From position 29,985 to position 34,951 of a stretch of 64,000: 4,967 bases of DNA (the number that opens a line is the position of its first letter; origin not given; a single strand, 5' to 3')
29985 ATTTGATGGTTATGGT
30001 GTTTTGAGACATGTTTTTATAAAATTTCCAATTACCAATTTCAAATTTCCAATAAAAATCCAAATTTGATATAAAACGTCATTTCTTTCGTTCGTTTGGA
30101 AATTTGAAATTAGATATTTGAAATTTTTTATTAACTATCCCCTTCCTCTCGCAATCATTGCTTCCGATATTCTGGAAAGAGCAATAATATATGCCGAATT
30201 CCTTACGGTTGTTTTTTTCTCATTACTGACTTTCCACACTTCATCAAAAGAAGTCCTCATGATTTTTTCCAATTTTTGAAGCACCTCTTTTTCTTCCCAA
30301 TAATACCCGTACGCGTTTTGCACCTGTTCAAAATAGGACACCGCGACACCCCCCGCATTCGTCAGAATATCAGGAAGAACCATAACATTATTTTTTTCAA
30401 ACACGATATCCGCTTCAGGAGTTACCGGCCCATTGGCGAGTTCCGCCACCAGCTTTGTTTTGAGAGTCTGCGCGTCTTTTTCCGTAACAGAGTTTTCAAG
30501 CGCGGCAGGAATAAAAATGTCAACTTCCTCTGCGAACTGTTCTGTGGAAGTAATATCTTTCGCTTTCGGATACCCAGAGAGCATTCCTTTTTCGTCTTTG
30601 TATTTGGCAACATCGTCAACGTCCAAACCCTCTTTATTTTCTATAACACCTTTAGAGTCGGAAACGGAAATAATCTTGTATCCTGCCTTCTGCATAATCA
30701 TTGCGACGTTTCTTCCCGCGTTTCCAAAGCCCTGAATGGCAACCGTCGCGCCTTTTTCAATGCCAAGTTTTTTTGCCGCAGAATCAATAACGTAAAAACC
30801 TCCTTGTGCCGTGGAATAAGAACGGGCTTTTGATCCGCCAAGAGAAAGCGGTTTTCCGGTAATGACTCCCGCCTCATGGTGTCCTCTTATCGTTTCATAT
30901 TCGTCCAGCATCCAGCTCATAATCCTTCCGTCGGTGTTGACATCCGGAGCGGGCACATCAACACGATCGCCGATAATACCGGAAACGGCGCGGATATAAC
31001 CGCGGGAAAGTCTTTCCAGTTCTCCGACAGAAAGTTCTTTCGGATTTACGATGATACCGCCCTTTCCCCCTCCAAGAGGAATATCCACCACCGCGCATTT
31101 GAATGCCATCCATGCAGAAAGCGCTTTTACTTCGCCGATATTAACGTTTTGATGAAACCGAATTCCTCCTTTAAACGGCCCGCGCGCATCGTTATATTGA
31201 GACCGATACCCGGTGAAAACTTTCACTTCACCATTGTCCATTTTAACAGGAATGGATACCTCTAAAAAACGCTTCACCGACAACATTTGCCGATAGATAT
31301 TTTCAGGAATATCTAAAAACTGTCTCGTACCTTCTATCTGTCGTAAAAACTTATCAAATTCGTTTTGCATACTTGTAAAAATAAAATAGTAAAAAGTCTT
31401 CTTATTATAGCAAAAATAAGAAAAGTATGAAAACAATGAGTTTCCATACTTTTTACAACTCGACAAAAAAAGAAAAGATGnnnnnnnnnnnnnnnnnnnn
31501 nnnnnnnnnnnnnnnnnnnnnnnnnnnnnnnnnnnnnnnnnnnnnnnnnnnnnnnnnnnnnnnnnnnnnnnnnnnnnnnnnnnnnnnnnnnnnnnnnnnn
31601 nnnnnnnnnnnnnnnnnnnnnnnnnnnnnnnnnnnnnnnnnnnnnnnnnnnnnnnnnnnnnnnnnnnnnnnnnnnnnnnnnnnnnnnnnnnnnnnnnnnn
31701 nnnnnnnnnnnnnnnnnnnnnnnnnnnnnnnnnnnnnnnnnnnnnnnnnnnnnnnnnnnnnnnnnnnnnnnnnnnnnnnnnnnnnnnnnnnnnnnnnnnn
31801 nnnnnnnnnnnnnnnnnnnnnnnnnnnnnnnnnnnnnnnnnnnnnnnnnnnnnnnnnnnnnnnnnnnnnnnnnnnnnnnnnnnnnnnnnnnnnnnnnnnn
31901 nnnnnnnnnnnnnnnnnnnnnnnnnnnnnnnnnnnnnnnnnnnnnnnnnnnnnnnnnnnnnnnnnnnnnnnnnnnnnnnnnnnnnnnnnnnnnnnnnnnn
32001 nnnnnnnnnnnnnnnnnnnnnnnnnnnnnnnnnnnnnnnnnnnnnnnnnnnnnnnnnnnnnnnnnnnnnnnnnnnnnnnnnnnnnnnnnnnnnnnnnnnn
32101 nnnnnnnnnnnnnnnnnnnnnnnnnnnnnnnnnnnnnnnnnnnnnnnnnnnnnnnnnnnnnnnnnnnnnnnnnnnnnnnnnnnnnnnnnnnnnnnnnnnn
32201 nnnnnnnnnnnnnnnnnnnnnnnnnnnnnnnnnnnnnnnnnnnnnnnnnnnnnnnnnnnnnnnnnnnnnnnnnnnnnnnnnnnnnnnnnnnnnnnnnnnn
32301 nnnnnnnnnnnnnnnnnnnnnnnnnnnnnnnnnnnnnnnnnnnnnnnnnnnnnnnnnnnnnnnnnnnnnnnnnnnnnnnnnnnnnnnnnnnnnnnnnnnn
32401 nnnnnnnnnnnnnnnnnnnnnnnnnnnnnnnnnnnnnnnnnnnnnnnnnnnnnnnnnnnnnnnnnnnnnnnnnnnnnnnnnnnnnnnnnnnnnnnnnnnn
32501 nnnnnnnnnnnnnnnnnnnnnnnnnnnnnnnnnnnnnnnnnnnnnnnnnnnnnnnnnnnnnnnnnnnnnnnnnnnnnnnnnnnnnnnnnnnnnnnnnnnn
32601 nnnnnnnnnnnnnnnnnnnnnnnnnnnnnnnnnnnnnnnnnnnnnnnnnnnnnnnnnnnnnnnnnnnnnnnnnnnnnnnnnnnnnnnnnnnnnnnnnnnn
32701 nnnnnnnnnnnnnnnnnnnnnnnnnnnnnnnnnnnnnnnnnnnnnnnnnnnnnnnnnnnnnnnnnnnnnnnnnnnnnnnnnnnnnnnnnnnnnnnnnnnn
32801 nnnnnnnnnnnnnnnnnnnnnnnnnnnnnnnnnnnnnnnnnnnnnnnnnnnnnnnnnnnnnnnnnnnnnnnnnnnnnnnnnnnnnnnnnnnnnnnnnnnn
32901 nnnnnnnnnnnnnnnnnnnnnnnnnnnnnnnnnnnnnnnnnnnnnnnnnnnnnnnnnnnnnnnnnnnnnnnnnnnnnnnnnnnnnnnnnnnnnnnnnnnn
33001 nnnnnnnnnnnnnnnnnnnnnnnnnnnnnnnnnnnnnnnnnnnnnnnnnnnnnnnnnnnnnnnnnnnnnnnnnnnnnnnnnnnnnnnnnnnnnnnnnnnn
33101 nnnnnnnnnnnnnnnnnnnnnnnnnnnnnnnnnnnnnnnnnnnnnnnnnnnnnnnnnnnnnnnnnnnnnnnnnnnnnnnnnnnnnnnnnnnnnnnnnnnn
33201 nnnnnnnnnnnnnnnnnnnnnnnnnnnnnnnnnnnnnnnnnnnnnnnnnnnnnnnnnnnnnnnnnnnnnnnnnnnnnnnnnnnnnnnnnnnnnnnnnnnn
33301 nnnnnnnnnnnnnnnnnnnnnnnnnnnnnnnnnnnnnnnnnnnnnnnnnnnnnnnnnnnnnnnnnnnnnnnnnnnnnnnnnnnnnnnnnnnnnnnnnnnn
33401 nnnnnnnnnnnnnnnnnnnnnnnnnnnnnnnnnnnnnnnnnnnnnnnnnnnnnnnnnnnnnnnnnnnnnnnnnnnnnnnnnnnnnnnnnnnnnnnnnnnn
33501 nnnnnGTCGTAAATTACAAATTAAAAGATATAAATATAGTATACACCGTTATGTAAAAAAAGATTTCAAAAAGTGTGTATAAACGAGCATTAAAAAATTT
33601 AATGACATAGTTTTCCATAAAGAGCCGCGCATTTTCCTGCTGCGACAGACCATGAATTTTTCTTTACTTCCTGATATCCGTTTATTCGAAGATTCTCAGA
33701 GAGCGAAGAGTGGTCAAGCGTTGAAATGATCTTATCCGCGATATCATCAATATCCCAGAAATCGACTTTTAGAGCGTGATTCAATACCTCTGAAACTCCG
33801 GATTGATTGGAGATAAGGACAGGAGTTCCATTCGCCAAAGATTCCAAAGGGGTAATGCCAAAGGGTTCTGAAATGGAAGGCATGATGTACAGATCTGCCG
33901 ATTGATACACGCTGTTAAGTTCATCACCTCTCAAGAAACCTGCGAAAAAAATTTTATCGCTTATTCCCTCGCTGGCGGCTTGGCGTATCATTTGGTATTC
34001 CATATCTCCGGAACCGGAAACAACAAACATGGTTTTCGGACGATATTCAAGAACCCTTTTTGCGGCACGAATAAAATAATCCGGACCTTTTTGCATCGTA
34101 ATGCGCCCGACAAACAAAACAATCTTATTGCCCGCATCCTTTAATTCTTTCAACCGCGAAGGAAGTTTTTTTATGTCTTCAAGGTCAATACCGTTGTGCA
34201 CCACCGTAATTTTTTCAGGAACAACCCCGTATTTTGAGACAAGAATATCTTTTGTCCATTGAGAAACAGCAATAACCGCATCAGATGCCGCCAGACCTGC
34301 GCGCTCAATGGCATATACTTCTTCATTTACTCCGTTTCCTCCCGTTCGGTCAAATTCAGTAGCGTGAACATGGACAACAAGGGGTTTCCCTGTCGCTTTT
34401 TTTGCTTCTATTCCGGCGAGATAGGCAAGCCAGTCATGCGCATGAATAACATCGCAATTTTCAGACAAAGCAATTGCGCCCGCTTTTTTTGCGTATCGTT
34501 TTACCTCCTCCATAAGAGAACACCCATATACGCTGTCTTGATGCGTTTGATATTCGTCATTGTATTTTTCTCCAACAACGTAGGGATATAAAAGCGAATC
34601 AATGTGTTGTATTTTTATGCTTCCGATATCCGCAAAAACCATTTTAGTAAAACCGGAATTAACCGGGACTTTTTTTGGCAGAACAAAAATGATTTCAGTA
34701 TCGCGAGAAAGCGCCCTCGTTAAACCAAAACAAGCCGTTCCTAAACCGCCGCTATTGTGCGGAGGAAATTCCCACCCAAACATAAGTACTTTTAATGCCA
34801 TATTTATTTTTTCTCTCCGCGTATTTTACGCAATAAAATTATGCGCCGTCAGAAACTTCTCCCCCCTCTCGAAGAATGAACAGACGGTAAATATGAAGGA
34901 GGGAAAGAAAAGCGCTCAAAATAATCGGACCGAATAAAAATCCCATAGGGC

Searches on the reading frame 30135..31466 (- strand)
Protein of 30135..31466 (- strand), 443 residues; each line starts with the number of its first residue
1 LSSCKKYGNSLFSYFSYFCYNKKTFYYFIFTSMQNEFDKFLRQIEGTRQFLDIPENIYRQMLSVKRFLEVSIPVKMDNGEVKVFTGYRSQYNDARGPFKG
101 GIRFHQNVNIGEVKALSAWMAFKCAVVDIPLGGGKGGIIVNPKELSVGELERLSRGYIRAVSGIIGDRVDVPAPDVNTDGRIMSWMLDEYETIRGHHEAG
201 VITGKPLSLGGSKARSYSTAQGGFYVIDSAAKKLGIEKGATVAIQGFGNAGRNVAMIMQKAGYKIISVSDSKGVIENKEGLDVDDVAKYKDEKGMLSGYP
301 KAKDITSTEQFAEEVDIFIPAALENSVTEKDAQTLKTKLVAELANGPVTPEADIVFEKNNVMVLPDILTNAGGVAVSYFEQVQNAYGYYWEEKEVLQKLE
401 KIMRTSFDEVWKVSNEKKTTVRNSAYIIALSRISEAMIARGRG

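Call 9: search_protein_families(library=pfam, proteins=[window:30135-31466:-], max_evalue=0.001)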
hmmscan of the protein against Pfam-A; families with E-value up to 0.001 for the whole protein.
window:30135-31466:- (443 aa): 3 families
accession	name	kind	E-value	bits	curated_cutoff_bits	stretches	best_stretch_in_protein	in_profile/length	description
PF00208.27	ELFV_dehydrog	-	2.8e-74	250.3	23.4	1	210-441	1-241/241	Glutamate/Leucine/Phenylalanine/Valine dehydrogenase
PF02812.23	ELFV_dehydrog_N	-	3.5e-55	185.6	25.3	1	65-191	2-128/129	Glu/Leu/Phe/Val dehydrogenase, dimerisation domain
PF02826.25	2-Hacid_dh_C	-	0.00051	19.9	25.1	1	238-283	35-82/178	D-isomer specific 2-hydroxyacid dehydrogenase, NAD binding domain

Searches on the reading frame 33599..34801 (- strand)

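Call 9: search_protein_families(library=pfam, proteins=[window:33599-34801:-], max_evalue=0.001)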
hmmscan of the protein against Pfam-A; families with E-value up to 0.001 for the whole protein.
window:33599-34801:- (400 aa): 8 families
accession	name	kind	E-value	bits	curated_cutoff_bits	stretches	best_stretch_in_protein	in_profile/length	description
PF00534.26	Glycos_transf_1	-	3e-39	134.7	26.4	1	218-377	8-171/172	Glycosyl transferases group 1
PF13692.12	Glyco_trans_1_4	-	6.7e-28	98.2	27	1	226-363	2-141/142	Glycosyl transferases group 1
PF13439.12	Glyco_transf_4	-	1.1e-23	84.5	28.5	1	103-208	60-169/170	Glycosyltransferase Family 4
PF20706.3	GT4-conflict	-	4.4e-19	69.2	26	1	142-347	112-327/385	Family 4 Glycosyltransferase in conflict systems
PF13579.12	Glyco_trans_4_4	-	3.8e-17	63.5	29.7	1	110-204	67-158/158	Glycosyl transferase 4-like domain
PF08323.17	Glyco_transf_5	-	1.2e-14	55.1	22.7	1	4-185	1-222/239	Starch synthase catalytic domain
PF00982.27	Glyco_transf_20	-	2e-06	27.3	32.5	1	287-374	357-449/473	Glycosyltransferase family 20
PF13524.12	Glyco_trans_1_2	-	2.8e-05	24.6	25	1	244-381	6-131/144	Glycosyl transferase-like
